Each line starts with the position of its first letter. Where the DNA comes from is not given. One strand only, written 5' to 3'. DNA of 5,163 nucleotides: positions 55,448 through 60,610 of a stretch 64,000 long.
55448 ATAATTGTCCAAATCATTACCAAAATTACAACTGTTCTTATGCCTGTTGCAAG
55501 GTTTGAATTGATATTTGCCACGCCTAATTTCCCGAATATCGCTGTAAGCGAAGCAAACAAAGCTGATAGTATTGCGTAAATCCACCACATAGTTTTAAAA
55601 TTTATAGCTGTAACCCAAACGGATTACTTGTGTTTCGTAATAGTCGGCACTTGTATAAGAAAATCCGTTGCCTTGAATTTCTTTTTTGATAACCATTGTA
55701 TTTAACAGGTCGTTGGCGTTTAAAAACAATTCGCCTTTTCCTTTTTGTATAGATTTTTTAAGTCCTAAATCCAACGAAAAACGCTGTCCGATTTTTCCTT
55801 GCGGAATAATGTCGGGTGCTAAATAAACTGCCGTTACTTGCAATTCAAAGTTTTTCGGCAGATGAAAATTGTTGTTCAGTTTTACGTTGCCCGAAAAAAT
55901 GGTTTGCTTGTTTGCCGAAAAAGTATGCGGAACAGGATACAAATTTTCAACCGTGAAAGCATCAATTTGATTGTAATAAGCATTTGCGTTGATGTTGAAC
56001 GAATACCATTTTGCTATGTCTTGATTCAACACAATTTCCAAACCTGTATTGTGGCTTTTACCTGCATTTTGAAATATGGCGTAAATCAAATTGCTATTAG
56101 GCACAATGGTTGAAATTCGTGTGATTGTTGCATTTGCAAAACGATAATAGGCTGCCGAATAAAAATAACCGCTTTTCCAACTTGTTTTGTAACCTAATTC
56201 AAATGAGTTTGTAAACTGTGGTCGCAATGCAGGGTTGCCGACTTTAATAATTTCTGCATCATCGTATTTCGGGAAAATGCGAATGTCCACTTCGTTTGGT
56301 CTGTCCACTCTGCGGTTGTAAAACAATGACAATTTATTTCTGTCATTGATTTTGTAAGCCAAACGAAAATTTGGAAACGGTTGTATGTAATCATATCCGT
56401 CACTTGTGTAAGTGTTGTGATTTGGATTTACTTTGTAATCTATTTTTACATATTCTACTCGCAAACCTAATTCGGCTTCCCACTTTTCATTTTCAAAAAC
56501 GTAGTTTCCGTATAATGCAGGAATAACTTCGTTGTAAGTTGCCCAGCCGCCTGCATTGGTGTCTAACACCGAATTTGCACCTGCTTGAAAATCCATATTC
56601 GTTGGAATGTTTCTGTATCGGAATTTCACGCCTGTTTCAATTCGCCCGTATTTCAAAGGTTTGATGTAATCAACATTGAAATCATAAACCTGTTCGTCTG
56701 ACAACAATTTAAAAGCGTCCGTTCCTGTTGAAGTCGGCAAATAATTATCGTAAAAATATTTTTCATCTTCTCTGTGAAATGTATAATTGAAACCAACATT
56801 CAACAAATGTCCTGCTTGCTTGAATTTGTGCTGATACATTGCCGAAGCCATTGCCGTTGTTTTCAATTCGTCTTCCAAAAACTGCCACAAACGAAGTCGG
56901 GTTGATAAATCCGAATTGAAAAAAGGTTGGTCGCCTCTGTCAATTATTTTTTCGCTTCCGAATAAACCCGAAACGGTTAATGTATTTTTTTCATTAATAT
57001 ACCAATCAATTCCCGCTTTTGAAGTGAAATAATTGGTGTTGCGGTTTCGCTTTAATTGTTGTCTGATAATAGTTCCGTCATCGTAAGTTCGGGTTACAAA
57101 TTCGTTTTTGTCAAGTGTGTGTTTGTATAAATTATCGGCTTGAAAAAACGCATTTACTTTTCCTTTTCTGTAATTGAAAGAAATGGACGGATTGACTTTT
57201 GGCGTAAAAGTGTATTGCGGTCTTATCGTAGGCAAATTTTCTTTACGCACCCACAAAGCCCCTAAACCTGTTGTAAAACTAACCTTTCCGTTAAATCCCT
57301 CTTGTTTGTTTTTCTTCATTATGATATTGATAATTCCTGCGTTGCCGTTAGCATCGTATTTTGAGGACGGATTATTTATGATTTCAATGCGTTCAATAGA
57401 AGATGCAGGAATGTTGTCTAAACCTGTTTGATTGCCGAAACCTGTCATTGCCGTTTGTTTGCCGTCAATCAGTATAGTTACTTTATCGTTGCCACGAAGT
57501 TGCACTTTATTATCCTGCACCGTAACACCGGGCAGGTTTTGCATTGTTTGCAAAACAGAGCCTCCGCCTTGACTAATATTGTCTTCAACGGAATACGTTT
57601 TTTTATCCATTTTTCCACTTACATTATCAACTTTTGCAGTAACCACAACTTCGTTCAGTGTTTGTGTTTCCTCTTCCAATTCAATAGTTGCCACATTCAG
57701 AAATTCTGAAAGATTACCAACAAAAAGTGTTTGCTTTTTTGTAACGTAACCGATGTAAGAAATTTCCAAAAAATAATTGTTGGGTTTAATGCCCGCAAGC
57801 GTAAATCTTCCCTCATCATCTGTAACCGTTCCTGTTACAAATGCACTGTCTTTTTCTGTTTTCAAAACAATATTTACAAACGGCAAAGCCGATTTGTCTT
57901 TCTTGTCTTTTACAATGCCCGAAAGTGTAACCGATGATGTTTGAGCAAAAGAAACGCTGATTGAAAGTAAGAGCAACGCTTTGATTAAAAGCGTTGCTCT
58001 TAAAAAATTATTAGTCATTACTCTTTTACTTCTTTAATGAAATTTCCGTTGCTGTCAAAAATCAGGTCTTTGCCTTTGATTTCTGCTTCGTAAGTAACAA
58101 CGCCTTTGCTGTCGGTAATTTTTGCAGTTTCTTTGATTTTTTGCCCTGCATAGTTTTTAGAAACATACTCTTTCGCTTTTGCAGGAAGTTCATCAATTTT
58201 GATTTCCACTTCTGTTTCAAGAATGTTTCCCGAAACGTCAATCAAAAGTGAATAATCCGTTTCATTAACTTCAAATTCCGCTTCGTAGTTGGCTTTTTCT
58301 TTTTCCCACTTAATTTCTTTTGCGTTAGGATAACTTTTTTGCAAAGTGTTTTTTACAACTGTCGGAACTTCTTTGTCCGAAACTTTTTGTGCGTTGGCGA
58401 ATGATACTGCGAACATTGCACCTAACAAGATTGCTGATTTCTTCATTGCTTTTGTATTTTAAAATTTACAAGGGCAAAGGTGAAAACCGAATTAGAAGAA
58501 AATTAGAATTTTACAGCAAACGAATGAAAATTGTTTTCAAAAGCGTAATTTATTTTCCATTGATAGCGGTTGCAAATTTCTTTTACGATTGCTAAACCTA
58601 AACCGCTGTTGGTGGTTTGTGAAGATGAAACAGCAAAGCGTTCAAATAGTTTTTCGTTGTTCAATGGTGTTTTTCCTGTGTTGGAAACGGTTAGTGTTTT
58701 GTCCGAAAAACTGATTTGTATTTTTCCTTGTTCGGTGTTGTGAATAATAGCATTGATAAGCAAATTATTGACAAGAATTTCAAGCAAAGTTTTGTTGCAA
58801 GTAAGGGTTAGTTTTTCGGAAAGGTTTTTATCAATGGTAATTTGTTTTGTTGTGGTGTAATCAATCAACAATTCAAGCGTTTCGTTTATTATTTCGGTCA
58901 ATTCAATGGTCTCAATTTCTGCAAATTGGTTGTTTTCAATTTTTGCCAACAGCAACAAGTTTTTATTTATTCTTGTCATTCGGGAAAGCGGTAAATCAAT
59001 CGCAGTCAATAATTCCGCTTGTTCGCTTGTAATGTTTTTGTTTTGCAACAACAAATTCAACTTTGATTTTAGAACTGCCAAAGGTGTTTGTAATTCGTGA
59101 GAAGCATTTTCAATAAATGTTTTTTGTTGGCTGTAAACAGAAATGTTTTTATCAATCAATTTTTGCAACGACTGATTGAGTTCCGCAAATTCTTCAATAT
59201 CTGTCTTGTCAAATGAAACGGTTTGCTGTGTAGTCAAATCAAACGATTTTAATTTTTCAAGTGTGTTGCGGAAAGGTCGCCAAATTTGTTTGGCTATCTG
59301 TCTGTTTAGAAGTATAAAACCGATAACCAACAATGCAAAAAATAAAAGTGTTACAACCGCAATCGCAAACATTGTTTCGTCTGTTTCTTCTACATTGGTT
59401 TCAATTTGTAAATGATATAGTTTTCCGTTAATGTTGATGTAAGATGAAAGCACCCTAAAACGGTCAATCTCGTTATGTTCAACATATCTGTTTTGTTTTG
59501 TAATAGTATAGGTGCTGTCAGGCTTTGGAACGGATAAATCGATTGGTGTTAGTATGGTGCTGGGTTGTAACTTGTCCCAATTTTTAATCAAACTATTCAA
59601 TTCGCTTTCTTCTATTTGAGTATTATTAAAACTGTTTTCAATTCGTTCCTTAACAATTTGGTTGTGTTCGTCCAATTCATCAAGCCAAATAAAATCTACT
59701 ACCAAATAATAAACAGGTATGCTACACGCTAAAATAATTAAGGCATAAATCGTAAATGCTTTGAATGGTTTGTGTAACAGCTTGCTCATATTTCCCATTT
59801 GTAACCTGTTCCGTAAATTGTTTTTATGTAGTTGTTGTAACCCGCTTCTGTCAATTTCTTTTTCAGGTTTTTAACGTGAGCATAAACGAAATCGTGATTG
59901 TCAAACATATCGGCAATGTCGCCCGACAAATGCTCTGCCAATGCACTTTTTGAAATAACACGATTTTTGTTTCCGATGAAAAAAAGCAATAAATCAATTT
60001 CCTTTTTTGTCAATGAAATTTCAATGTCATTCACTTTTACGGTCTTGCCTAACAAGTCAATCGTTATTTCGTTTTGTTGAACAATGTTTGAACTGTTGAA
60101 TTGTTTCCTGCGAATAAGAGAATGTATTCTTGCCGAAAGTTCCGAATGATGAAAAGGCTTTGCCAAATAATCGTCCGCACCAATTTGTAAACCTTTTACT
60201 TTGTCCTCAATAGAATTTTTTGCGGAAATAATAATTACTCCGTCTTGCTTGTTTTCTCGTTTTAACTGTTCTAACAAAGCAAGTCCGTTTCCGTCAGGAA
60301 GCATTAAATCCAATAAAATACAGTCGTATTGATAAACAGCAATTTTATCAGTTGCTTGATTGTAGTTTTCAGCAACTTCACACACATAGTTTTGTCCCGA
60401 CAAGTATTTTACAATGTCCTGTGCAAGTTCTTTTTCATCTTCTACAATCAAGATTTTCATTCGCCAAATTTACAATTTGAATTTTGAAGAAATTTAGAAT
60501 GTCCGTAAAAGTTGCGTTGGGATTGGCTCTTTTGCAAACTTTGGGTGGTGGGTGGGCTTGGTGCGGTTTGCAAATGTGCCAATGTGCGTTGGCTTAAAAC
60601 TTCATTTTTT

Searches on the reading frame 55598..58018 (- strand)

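Call 73: search_protein_families(library=pfam, proteins=[window:55598-58018:-], max_evalue=0.00001)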
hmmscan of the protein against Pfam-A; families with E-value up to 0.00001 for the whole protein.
window:55598-58018:- (807 aa): 5 families
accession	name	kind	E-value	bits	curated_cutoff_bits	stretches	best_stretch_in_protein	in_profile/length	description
PF14905.12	OMP_b-brl_3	-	6.9e-98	328.8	27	1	397-805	1-408/408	Outer membrane protein beta-barrel family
PF13715.12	CarbopepD_reg_2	-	9.8e-16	58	32.2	1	32-126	1-88/88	CarboxypepD_reg-like domain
PF00593.30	TonB_dep_Rec_b-barrel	-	2.6e-14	54.3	27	1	370-687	42-350/436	TonB dependent receptor-like, beta-barrel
PF13620.12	CarboxypepD_reg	-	1.3e-12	48.4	32.3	1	31-101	1-69/82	Carboxypeptidase regulatory-like domain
PF07715.20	Plug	-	2.2e-10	41.4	23.9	1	143-228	13-106/107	TonB-dependent Receptor Plug Domain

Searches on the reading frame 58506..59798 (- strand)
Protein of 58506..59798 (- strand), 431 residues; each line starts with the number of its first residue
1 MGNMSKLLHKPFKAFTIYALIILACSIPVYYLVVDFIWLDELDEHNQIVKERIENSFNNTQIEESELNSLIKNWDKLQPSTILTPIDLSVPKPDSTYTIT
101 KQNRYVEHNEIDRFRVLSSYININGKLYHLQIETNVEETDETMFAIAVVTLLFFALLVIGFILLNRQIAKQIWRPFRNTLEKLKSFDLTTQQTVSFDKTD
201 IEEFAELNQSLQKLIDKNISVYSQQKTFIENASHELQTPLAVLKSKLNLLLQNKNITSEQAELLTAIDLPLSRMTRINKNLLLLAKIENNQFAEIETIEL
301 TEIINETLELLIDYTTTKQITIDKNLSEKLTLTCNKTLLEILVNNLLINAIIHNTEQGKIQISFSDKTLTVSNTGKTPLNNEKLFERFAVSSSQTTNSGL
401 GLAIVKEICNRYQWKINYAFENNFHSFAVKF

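Call 73: search_protein_families(library=pfam, proteins=[window:58506-59798:-], max_evalue=0.00001)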
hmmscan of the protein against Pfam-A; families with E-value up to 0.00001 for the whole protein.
window:58506-59798:- (431 aa): 2 families
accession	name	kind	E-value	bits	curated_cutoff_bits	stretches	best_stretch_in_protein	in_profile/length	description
PF02518.31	HATPase_c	-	6.8e-12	46.2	26.4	1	337-418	4-93/111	Histidine kinase-, DNA gyrase B-, and HSP90-like ATPase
PF00512.31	HisKA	-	8e-10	39.1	26.9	1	225-289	2-65/66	His Kinase A (phospho-acceptor) domain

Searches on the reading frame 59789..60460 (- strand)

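Call 73: search_protein_families(library=pfam, proteins=[window:59789-60460:-], max_evalue=0.00001)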
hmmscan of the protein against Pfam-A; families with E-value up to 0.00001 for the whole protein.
window:59789-60460:- (224 aa): 2 families
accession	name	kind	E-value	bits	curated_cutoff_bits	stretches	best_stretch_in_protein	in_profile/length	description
PF00072.30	Response_reg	-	3.4e-28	98.5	30.2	1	3-112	1-110/111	Response regulator receiver domain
PF00486.34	Trans_reg_C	-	5e-16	59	26.2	1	147-221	3-76/77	Transcriptional regulatory protein, C terminal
